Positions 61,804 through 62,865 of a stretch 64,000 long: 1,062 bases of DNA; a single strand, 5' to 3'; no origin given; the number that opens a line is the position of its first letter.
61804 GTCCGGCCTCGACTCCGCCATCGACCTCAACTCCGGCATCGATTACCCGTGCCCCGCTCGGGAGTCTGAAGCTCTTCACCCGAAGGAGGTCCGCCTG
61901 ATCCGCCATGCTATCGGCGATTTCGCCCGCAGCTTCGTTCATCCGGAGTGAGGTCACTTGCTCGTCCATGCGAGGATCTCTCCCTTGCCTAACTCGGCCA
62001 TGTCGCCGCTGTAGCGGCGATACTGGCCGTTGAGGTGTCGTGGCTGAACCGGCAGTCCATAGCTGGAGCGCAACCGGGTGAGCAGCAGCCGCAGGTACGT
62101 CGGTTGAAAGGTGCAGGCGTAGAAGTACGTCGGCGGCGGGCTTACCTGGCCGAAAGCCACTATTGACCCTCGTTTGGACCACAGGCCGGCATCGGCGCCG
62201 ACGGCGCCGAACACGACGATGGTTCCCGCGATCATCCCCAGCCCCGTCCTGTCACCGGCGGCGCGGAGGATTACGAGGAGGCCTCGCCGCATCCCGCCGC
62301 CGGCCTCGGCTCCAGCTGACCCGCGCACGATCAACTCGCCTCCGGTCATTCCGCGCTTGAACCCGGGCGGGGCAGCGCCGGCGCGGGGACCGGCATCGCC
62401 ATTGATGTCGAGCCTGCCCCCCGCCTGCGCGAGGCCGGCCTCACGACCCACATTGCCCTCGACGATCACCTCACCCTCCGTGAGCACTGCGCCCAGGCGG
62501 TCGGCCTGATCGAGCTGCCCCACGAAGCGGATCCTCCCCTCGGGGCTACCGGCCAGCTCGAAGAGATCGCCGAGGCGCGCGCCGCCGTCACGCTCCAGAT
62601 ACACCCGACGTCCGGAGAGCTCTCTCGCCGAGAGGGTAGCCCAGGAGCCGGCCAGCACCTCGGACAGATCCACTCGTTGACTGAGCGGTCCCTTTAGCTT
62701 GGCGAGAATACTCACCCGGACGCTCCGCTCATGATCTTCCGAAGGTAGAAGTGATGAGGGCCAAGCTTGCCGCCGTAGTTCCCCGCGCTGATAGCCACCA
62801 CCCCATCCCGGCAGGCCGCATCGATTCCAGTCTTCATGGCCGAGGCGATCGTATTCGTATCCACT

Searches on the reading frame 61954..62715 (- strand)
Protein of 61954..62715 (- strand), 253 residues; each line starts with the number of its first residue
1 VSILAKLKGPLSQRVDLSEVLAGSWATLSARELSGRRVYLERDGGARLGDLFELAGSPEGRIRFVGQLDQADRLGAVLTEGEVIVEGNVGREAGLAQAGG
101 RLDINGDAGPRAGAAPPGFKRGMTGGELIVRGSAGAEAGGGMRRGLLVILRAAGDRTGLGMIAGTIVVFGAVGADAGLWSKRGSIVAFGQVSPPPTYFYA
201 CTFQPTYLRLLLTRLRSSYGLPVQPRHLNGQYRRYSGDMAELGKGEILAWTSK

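Call 7: search_protein_families(library=ncbifam, proteins=[window:61954-62715:-])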
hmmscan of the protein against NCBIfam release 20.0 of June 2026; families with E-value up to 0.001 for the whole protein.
window:61954-62715:- (253 aa): 2 families
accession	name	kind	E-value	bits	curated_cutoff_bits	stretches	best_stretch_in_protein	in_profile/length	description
TIGR03122.1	one_C_dehyd_C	equivalog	8.1e-42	143.2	130.65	1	6-248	4-259/260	formylmethanofuran dehydrogenase subunit C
NF042910.1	FMH_DH_FwdC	exception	7.9e-26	90.7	340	2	73-240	93-252/271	tungsten-dependent formylmethanofuran dehydrogenase subunit FwdC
